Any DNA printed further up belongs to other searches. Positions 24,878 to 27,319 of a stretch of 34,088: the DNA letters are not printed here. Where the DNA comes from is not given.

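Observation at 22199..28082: Translationally coupled C5-methyltransferase / GHKL ATPase / Z1 NTPase / PD-(D/E)XK operon: a multi-component methylation-linked restriction-like system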

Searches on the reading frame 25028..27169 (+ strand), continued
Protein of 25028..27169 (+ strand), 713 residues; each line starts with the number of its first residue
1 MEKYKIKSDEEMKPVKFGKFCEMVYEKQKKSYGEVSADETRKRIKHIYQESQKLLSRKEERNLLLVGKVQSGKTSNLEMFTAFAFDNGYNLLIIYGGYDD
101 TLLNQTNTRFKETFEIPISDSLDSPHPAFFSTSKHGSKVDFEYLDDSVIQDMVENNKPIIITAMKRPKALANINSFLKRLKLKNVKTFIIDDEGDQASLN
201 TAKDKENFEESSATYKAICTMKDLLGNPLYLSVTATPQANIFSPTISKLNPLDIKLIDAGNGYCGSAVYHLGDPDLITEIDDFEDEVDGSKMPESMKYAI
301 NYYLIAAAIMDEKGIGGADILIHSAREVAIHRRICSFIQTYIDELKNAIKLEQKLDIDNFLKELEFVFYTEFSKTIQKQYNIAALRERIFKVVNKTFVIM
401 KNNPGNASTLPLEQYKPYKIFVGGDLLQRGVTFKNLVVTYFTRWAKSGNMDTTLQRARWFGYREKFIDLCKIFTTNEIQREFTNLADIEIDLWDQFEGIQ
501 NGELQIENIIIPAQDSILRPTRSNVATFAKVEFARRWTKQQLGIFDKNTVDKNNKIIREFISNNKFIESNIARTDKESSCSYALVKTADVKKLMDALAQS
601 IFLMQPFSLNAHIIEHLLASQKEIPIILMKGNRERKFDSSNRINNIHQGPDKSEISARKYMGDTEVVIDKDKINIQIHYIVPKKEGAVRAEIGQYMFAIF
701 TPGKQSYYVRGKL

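Call 91: predict_structure(alignment_id=A5)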
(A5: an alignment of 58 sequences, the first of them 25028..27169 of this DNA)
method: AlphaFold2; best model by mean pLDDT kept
length: 713 residues; sequences in the alignment: 58
mean_pLDDT: 81.1   pTM: 0.66
mean pLDDT of the five models: 81.1, 79.6, 77.4, 76.5, 72.3
residues with pLDDT >= 90: 235; 70-90: 313; 50-70: 149; < 50: 16
segments of 3 or more residues with pLDDT < 50: 7-9, 406-408, 520-523
pLDDT, mean of each block of 10 residues (from residue 1): 51 80 91 83 90 82 79 80 94 84 81 81 82 64 79 90 88 90 90 68 62 83 92 76 74 80 63 70 65 91 97 92 79 91 95 92 95 93 95 94 57 83 73 81 64 63 79 83 72 76 75 59 53 73 91 96 95 90 94 88 73 70 93 88 85 86 91 93 88 93 60 47
secondary structure, 60 per line:
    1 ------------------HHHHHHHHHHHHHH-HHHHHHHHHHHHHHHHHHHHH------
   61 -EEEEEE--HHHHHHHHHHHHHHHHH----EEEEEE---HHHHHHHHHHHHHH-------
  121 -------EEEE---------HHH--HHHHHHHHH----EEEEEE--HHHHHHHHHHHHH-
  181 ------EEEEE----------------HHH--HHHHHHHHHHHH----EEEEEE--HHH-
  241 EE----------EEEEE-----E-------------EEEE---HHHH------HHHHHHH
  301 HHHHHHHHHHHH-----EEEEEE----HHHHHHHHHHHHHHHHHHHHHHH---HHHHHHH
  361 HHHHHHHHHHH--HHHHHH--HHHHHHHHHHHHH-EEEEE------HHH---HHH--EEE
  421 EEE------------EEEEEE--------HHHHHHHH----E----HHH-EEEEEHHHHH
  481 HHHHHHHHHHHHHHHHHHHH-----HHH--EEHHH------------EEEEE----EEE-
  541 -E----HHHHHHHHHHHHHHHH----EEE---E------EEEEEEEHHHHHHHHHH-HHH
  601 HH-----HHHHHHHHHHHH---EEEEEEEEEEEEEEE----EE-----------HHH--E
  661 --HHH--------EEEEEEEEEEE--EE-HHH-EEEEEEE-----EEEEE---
elements in order (helices of 4 or more, strands of 3 or more residues): H19-32 H34-54 E62-67 H70-86 E91-96 H100-113 E128-131 H146-154 E159-164 H167-179 E187-191 H213-224 E229-234 E253-257 E277-280 H284-287 H294-312 E318-323 H328-350 H354-371 H374-379 H382-394 E396-400 E418-423 E436-441 H450-457 E471-475 H476-500 E528-532 E537-539 H547-562 E567-569 E580-586 H587-596 H598-602 H608-619 E623-637 E674-684 E694-700 E706-710

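Call 96: fold_search(model_id=the predicted structure, library=pdb)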
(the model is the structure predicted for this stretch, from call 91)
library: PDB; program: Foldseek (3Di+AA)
matches with E <= 10: 1542; with E <= 0.001: 207
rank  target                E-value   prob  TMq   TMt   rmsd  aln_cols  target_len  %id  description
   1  7jl1_A                1.1e-08  1.00  0.27  0.29  26.6       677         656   13  Cryo-EM structure of RIG-I:dsRNA in complex with RIPLET PrySpry domain (monomer) (released 2020-12-09)
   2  8t5s_A                1.8e-08  1.00  0.27  0.28  25.4       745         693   11  Cryo-EM structure of DRH-1 helicase and C-terminal domain bound to dsRNA (released 2024-05-15)
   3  5ooq_B                2.3e-08  1.00  0.28  0.22  18.7       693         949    9  Structure of the Mtr4 Nop53 Complex (released 2017-09-20)
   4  9f1u_A                4.5e-08  1.00  0.26  0.27  15.8       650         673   12  Cryo-EM structure of the I923V MDA5-dsRNA filament with ADP-AlF4 bound and 81-degree helical twist (released 2025-02-26)
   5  8iju                  6.3e-08  1.00  0.26  0.42  10.1       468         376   13  ATP-dependent RNA helicase DDX39A (URH49delta41) (released 2024-01-24)
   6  8fak_H                6.6e-08  1.00  0.33  0.36  18.4       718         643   11  DNA replication fork binding triggers structural changes in the PriA DNA helicase that regulate the PriA-PriB replicat (released 2023-05-10)
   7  6aca                  7.4e-08  1.00  0.30  0.21  12.3       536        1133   12  Crystal structure of Mycobacterium tuberculosis Mfd at 3.6 A resolution (released 2019-08-28)
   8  9lov_C                7.8e-08  1.00  0.28  0.30  15.8       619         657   12  LGP2:MDA5:dsRNA filament (released 2026-01-28)
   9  1wp9_A                8.3e-08  1.00  0.27  0.38  15.1       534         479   13  Crystal structure of Pyrococcus furiosus Hef helicase domain (released 2005-02-01)
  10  7znk_P                1.0e-07  1.00  0.28  0.47   9.2       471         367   14  Structure of an endogenous human TREX complex bound to mRNA (released 2023-05-03)
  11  1xti                  1.3e-07  1.00  0.24  0.38  11.2       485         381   14  Structure of Wildtype human UAP56 (released 2004-12-14)
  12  5v9x_A                1.4e-07  1.00  0.30  0.28  10.2       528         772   12  Structure of Mycobacterium smegmatis helicase Lhr bound to ssDNA and AMP-PNP (released 2017-12-06)
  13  9lov_A                1.9e-07  1.00  0.28  0.30  14.6       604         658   10  LGP2:MDA5:dsRNA filament (released 2026-01-28)
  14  3sqw_A                2.0e-07  1.00  0.28  0.36  13.4       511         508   12  Structure of Mss116p (NTE deletion) bound to ssRNA and AMP-PNP (released 2011-10-12)
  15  6ac8_A                2.1e-07  1.00  0.28  0.19   9.6       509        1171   13  Crystal structure of Mycobacterium smegmatis Mfd at 2.75 A resolution (released 2019-08-28)
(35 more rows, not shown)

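Call 97: get_annotated_region(hit=H7, flank=6000)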
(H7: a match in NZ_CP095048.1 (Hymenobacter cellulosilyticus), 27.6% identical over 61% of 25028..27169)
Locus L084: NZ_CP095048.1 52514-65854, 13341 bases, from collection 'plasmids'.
description: Hymenobacter cellulosilyticus strain 5116 S-3 plasmid unnamed2, complete sequence
organism: Hymenobacter cellulosilyticus (NCBI taxid 2932248)
taxonomy: Bacteria; Bacteroidota; Cytophagia; Cytophagales; Hymenobacteraceae; Hymenobacter; Hymenobacter cellulosilyticus
host: -; source: single cell,air; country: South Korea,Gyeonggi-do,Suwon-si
typing (MOB-suite, as given by PLSDB): non-mobilizable
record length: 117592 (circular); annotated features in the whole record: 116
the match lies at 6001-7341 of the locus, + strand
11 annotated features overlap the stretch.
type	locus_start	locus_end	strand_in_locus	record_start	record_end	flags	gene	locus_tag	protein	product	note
CDS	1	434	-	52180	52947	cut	-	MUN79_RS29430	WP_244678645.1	hypothetical protein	-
CDS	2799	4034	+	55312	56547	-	dcm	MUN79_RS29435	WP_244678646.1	DNA (cytosine-5-)-methyltransferase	GO:0006304 - DNA modification [Evidence IEA]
CDS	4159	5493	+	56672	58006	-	-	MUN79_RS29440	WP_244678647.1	ATP-binding protein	-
CDS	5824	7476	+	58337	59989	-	-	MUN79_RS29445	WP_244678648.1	Z1 domain-containing protein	-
CDS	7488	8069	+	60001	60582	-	-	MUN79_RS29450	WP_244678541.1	hypothetical protein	-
CDS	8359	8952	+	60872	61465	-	-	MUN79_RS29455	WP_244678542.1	HNH endonuclease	-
CDS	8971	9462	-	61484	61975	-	-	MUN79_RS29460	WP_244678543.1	HEPN domain-containing protein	-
CDS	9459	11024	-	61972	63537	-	-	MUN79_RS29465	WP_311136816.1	DUF262 domain-containing protein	-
CDS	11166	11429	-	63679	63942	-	-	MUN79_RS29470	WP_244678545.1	hypothetical protein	-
CDS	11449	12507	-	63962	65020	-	-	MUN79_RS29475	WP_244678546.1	tyrosine-type recombinase/integrase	GO:0015074 - DNA integration [Evidence IEA]; GO:0006310 - DNA recombination [Evidence IEA]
CDS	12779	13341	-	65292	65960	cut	-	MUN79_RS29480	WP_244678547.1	hypothetical protein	-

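Call 98: get_annotated_region(hit=H10, flank=6000)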
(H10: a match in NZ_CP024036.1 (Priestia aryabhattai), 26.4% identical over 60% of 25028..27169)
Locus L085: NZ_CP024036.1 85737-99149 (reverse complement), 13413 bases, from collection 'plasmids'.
description: Priestia aryabhattai strain K13 plasmid unnamed1
organism: Priestia aryabhattai (NCBI taxid 412384)
taxonomy: Bacteria; Bacillota; Bacilli; Bacillales; Bacillaceae; Priestia; Priestia aryabhattai
host: -; source: single cell,enriched culture of compost; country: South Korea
typing (MOB-suite, as given by PLSDB): mobilizable; replicon rep_cluster_385; relaxase MOBP
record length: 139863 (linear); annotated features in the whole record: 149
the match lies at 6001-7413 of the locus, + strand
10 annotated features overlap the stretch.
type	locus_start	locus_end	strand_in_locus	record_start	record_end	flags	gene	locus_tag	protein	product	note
CDS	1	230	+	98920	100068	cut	-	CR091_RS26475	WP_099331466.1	site-specific integrase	GO:0015074 - DNA integration [Evidence IEA]; GO:0006310 - DNA recombination [Evidence IEA]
CDS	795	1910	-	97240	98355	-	-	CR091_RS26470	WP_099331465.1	GTPase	-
CDS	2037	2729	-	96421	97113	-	-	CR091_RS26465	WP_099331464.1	hypothetical protein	-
CDS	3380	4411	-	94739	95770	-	-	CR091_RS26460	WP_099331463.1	DUF4365 domain-containing protein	-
CDS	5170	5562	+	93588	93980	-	-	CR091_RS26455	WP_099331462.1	hypothetical protein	-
CDS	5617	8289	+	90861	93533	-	-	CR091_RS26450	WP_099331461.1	Z1 domain-containing protein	-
CDS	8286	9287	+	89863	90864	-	-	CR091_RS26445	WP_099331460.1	PD-(D/E)XK motif protein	-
CDS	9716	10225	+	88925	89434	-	-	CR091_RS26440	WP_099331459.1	hypothetical protein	-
CDS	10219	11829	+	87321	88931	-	-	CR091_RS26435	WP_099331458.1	AlwI family type II restriction endonuclease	-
CDS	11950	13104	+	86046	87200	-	-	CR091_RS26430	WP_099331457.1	DNA cytosine methyltransferase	-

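Call 103: search_protein_families(library=pfam, proteins=[L042:2268-3527:+, L042:1415-2275:+, L042:3515-4090:+, L084:7488-8069:+, L084:4159-5493:+], max_evalue=0.01)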
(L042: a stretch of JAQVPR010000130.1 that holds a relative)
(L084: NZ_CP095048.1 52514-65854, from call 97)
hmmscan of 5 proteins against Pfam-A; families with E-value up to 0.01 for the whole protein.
L042:2268-3527:+ (419 aa): 1 family
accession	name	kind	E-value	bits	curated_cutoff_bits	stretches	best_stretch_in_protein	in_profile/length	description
PF13020.12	NOV_C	-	7.5e-10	39.2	22.1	1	292-391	1-88/91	Protein NO VEIN, C-terminal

L042:1415-2275:+ (286 aa): 0 families

L042:3515-4090:+ (191 aa): 1 family
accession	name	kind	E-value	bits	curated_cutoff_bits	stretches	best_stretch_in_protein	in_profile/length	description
PF20296.3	MTaX1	-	2e-11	44.8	25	1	66-177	2-110/111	Methylase-associated X1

L084:7488-8069:+ (193 aa): 0 families

L084:4159-5493:+ (444 aa): 2 families
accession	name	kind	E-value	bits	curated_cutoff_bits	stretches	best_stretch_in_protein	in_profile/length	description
PF13589.12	HATPase_c_3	-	1.6e-16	61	25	1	22-146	1-116/137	Histidine kinase-, DNA gyrase B-, and HSP90-like ATPase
PF02518.31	HATPase_c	-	0.00083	20.2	26.4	1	28-106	10-78/111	Histidine kinase-, DNA gyrase B-, and HSP90-like ATPase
